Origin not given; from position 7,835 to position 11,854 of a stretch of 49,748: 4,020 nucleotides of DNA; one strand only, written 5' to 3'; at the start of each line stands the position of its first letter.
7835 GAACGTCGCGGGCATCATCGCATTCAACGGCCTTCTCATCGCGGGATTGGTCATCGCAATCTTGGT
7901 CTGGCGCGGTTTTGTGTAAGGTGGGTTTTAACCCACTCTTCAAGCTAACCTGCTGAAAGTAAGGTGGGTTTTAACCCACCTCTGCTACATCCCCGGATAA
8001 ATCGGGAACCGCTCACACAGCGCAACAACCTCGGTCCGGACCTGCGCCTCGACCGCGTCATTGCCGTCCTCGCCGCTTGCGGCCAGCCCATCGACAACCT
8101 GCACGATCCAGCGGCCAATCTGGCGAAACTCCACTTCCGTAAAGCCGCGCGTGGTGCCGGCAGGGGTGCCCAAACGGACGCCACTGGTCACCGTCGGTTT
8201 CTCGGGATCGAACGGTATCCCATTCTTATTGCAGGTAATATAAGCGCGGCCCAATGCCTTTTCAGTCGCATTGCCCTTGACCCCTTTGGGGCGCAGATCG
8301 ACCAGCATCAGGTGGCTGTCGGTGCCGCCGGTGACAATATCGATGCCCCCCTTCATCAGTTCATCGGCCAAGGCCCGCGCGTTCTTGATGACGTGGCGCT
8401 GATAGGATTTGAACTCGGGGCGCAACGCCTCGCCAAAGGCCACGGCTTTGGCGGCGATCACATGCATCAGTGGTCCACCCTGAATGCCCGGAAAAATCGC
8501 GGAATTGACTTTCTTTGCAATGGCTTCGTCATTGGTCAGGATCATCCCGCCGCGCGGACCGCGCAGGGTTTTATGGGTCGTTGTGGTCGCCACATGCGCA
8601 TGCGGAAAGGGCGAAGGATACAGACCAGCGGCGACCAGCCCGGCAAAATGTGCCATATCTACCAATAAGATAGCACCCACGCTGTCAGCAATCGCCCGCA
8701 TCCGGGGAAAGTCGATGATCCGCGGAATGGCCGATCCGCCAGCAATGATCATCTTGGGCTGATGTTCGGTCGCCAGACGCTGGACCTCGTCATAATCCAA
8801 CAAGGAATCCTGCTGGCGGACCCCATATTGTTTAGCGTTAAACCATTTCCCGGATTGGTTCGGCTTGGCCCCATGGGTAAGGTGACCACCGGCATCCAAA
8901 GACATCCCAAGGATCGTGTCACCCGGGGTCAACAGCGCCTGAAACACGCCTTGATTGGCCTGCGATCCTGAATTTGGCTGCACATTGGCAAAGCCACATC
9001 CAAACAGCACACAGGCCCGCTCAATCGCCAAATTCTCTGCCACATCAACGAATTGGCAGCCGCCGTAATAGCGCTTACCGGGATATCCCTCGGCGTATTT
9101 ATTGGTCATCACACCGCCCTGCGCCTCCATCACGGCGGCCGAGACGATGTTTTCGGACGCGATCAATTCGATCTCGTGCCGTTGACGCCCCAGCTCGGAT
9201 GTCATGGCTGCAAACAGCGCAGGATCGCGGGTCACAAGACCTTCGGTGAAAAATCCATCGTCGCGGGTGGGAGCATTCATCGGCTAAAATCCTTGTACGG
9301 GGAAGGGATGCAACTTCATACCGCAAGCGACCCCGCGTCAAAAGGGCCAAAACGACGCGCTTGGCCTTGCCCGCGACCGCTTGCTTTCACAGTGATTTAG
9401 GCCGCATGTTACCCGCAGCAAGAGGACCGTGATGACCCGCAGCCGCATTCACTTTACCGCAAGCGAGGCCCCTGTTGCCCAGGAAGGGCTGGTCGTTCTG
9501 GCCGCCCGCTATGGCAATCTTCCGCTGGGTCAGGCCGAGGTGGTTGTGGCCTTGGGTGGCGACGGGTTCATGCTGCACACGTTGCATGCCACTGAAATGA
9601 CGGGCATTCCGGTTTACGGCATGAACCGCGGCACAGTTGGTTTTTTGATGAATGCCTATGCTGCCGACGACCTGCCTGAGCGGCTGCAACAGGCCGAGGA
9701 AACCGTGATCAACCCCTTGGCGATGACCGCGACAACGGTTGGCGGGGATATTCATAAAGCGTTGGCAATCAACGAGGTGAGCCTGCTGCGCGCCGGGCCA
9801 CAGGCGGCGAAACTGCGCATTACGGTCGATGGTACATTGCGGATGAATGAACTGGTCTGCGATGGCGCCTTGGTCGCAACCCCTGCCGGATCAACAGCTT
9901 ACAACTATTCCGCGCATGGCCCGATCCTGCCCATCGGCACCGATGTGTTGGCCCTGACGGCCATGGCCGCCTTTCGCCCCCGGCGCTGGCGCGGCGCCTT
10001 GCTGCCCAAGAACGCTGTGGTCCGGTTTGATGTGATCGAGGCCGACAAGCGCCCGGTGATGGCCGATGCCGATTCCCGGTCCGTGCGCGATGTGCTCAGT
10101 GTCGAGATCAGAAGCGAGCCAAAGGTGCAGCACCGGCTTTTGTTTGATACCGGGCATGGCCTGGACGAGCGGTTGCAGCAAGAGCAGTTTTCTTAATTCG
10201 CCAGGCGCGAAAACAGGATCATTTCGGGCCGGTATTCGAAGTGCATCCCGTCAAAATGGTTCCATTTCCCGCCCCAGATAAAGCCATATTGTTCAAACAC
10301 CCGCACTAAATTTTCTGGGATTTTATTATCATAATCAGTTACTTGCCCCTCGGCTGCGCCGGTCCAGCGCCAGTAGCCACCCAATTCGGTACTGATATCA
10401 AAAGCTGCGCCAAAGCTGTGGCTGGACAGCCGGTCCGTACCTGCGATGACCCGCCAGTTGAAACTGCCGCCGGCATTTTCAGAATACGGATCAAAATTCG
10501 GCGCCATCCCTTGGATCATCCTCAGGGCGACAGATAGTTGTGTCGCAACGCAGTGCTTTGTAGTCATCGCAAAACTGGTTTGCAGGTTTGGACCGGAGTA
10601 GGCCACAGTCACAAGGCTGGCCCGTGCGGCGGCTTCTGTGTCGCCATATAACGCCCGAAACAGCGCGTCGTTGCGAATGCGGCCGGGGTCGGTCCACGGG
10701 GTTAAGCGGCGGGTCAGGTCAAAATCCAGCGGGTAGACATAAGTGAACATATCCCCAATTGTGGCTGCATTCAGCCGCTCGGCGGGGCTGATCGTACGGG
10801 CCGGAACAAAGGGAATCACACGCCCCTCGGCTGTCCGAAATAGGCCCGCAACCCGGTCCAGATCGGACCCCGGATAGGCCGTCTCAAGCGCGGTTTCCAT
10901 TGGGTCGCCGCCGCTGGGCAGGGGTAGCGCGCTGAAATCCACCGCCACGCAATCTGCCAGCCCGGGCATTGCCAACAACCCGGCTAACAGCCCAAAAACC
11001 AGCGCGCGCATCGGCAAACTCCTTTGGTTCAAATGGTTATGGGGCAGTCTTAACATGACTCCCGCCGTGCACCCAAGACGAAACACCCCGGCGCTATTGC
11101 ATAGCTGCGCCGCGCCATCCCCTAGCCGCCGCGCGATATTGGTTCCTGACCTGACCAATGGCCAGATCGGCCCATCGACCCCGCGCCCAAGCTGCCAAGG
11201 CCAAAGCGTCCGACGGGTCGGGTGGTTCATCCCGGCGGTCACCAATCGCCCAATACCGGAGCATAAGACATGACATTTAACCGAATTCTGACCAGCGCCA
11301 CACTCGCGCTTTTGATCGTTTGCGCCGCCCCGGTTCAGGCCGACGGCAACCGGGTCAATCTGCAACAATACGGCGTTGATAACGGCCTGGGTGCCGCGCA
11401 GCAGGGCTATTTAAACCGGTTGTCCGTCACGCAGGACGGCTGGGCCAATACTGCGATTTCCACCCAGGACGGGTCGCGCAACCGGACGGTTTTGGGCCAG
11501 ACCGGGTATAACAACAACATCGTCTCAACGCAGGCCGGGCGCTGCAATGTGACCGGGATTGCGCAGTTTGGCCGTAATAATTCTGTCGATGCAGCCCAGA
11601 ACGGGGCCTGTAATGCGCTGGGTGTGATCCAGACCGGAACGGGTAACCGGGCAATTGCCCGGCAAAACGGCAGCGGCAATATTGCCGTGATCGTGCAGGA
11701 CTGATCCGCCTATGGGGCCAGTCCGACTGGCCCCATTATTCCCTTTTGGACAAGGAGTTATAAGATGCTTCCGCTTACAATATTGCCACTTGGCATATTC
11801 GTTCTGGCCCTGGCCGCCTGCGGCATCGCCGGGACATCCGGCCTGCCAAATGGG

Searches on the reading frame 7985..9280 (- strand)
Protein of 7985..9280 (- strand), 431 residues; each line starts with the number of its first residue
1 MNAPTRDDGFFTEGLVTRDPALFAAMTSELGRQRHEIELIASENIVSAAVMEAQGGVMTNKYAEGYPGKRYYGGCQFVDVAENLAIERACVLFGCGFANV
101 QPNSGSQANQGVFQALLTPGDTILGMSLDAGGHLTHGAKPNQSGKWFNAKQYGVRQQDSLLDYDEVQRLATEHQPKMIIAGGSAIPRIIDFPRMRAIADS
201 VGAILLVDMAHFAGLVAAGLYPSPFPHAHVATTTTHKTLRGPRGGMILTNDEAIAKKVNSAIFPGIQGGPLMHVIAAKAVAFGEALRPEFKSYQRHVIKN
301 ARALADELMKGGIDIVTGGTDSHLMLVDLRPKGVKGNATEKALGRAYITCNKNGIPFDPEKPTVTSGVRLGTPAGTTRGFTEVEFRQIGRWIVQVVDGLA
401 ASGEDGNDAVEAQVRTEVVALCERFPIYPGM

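Call 10: find_encoding_contigs(protein=window:7985-9280:-, flank=10000, max_places=10)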
Protein window:7985-9280:- (431 aa): no gene with exactly this product is on record in the collection.

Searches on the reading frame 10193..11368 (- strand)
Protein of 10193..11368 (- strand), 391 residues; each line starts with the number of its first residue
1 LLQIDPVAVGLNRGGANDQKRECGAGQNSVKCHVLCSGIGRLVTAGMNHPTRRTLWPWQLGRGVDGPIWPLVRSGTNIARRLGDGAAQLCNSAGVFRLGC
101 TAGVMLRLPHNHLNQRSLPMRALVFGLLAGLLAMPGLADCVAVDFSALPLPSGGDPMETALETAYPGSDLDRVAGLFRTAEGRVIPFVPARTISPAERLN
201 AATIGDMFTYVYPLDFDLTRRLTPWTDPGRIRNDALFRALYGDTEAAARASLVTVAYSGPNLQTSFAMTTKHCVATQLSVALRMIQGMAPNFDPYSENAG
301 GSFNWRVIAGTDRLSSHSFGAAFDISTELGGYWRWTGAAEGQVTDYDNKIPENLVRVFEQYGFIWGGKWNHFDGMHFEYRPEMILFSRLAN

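Call 60: search_protein_families(library=pfam, proteins=[window:10193-11368:-], max_evalue=0.0001)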
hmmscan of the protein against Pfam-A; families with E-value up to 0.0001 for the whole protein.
window:10193-11368:- (391 aa): 1 family
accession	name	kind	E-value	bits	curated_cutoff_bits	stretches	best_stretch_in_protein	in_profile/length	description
PF13539.11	Peptidase_M15_4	-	1.7e-19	70.6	25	1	309-379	1-70/70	D-alanyl-D-alanine carboxypeptidase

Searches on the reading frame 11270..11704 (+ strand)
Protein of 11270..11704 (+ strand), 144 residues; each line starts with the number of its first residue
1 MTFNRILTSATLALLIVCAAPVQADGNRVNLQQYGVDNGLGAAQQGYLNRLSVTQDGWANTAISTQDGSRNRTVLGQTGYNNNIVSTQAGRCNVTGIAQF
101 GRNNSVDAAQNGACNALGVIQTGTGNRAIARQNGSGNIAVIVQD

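Call 60: search_protein_families(library=pfam, proteins=[window:11270-11704:+], max_evalue=0.0001)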
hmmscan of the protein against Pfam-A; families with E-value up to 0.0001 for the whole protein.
window:11270-11704:+ (144 aa): 1 family
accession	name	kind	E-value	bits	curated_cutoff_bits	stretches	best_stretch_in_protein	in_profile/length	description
PF07012.17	Curlin_rpt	-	6.2e-11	42.5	20.7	0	117-144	6-33/34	Curlin associated repeat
